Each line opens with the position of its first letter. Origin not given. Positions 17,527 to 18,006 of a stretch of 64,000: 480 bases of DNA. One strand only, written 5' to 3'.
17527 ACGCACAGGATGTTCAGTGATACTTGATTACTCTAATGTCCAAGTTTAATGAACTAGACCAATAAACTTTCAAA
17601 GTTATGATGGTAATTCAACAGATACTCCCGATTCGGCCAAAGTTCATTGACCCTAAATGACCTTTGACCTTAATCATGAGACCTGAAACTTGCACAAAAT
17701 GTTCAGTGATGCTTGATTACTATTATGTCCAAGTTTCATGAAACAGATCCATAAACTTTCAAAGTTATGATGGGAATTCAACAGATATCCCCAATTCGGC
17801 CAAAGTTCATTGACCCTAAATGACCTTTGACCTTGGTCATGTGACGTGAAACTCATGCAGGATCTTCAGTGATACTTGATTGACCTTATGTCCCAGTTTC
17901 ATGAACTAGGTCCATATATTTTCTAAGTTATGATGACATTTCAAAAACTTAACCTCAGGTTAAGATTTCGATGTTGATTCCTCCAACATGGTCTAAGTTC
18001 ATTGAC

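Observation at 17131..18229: Three copies of a composite element carrying its own internal ~150-175-bp tandem satellite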

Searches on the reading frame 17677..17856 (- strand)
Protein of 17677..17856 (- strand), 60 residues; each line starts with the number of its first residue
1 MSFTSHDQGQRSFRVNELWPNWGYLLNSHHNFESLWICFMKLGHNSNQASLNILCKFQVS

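Call 32: find_homologous_proteins(query=window:17677-17856:-, max_evalue=10)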
Query seq(60 aa): no candidate shares three 5-residue words with the query. No homologue found.
